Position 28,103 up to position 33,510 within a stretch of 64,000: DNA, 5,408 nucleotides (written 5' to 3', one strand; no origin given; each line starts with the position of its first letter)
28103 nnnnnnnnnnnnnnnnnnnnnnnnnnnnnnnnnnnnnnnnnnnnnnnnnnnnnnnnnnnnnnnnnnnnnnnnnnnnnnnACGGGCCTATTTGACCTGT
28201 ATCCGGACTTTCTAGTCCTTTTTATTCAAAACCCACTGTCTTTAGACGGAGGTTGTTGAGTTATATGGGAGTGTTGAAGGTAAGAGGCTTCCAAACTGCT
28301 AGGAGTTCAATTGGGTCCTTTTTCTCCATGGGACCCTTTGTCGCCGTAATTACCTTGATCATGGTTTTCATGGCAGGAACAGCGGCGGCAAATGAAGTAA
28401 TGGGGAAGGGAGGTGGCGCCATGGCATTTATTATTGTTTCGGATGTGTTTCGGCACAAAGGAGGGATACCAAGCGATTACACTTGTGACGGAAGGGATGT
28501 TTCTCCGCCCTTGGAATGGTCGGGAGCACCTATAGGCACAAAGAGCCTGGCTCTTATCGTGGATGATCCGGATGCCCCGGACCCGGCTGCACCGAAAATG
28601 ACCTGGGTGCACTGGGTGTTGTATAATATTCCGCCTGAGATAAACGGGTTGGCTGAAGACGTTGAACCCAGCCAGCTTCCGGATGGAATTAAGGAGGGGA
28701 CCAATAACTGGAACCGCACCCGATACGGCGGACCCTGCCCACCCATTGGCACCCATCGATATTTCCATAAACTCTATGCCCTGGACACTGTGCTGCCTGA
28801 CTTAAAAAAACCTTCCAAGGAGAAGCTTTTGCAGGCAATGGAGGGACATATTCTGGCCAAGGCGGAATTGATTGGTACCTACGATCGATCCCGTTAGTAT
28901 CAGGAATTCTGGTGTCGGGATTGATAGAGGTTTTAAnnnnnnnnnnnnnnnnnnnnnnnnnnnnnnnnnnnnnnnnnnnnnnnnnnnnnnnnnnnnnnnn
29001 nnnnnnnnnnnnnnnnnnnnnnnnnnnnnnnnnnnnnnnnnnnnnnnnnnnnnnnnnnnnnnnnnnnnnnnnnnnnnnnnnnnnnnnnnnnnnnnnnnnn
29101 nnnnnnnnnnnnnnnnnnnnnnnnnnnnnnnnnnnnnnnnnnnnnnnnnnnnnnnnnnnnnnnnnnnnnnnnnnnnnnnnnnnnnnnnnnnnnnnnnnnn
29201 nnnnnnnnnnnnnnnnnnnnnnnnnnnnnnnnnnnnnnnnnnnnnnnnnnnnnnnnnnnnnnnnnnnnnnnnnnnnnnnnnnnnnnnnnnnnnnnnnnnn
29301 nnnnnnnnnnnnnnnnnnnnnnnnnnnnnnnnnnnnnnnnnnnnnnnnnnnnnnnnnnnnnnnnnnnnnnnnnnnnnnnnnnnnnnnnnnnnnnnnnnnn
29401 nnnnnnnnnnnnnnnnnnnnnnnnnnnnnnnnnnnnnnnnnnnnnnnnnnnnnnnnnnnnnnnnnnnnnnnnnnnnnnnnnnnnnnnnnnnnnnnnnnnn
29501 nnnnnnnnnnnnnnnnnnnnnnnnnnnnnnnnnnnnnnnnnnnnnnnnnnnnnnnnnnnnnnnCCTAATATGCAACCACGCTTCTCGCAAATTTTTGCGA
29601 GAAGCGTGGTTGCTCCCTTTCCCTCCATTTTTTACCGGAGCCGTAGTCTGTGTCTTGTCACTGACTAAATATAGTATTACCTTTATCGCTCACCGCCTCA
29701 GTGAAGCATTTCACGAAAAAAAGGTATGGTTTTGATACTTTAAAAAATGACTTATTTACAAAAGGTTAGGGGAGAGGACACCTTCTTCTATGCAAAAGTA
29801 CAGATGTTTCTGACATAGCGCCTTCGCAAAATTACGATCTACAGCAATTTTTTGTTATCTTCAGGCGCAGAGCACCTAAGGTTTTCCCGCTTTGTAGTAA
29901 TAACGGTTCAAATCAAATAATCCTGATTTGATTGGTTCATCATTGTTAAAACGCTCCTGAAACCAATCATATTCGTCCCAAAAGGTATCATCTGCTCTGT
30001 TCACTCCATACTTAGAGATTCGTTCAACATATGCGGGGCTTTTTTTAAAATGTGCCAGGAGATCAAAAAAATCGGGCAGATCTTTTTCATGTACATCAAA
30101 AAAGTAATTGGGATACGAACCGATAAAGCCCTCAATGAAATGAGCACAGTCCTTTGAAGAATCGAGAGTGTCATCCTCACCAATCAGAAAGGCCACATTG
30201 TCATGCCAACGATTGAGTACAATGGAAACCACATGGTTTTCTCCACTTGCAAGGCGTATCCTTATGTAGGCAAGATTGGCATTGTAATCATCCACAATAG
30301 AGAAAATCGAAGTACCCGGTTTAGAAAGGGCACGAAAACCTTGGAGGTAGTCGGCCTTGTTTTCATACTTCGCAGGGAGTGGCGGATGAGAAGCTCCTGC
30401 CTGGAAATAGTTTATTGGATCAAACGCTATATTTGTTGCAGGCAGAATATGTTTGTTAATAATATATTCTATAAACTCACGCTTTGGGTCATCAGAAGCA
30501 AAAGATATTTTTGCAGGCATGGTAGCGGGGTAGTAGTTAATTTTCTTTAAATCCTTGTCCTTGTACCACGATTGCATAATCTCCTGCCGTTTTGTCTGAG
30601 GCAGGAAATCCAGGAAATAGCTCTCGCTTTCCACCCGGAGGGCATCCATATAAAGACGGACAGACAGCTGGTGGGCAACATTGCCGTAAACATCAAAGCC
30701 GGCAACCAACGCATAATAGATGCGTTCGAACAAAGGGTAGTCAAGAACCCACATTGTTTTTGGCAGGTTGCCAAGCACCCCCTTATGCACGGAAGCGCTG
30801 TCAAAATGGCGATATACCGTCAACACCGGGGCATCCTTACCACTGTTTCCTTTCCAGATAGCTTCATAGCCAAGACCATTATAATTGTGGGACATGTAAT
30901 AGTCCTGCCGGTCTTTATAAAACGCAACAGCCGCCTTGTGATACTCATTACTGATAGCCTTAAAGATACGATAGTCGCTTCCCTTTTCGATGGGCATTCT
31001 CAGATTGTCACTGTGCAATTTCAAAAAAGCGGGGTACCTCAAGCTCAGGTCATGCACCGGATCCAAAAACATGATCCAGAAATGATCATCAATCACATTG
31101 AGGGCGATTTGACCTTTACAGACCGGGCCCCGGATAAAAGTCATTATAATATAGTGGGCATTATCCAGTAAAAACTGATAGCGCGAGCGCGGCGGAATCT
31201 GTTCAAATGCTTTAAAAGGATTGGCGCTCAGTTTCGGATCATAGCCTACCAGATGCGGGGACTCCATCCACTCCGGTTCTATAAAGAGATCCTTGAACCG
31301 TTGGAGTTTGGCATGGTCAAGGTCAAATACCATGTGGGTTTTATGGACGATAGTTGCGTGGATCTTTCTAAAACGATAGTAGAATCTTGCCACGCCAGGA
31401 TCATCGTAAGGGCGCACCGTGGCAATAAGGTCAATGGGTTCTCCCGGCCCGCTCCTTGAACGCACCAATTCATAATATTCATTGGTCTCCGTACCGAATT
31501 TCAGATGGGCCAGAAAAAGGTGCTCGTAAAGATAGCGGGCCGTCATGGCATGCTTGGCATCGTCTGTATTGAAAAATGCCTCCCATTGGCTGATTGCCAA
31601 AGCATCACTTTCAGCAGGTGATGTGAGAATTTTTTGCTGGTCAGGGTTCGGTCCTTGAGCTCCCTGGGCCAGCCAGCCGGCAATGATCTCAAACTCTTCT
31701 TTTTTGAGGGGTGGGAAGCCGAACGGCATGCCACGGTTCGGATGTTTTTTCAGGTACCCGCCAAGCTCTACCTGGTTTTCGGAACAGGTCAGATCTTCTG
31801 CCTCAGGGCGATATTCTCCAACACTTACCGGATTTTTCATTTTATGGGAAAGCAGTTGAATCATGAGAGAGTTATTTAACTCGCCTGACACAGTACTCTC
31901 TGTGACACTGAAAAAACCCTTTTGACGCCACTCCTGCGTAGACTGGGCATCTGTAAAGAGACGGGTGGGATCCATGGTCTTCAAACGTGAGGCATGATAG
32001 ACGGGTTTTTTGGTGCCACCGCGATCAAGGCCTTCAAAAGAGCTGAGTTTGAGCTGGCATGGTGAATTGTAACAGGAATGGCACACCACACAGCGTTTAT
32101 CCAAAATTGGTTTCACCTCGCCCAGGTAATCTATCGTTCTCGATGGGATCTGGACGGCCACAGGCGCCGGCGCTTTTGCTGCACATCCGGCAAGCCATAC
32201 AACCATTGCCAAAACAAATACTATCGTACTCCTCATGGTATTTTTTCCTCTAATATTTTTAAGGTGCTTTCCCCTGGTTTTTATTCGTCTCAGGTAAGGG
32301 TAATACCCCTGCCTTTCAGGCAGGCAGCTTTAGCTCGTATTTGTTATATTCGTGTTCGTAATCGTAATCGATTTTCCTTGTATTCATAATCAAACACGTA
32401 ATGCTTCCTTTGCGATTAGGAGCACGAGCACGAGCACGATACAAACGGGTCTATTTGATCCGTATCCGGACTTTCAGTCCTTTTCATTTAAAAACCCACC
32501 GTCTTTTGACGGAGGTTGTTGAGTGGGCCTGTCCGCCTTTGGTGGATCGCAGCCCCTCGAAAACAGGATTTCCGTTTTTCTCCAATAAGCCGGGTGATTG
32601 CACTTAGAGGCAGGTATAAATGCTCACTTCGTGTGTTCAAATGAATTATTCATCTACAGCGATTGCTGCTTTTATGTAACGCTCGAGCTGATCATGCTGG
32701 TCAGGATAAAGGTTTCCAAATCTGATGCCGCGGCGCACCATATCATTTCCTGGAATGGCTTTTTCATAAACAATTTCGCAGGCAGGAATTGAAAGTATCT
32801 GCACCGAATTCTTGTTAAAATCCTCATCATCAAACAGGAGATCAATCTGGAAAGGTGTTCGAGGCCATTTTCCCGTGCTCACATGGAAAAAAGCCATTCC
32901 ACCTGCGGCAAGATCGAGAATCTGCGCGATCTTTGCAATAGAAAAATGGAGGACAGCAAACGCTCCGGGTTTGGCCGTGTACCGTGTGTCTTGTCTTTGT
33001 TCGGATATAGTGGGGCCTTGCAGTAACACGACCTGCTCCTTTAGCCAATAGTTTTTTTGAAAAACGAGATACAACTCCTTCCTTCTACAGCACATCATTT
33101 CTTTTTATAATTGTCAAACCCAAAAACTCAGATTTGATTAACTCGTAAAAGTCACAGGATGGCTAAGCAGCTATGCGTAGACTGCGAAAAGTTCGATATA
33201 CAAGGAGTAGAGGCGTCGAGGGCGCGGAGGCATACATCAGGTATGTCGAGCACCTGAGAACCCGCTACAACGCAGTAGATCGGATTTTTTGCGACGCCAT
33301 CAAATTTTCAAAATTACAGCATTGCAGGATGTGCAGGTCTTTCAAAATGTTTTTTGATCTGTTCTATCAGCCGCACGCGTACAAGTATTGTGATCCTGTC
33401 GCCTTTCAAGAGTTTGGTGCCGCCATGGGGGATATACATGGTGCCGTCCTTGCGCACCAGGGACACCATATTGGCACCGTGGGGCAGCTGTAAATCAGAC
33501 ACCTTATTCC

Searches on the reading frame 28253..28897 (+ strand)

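Call 57: search_protein_families(library=pfam, proteins=[window:28253-28897:+], max_evalue=0.00001)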
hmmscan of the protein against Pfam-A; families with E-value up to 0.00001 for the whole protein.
window:28253-28897:+ (214 aa): 1 family
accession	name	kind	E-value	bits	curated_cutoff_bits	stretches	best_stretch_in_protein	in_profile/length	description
PF01161.25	PBP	-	1.6e-46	158.4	24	1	72-210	2-135/135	Phosphatidylethanolamine-binding protein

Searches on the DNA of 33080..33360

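Call 81: search_rna_families(source=window, start=33080, end=33360, threshold=evalue, max_evalue=5)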
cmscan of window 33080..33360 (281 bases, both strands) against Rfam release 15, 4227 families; matches with E-value up to 5: 2.
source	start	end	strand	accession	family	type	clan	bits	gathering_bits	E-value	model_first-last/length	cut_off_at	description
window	33092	33154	-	RF01163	snoR64a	Gene; snRNA; snoRNA; CD-box;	-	15.9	45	2.8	1-77/77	no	Small nucleolar RNA snoR64a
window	33101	33127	-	RF01107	SBRMV1_UPD-PKf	Cis-reg;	-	15.3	39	2.8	1-27/27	no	Pseudoknot of upstream pseudoknot domain (UPD) of the 3'UTR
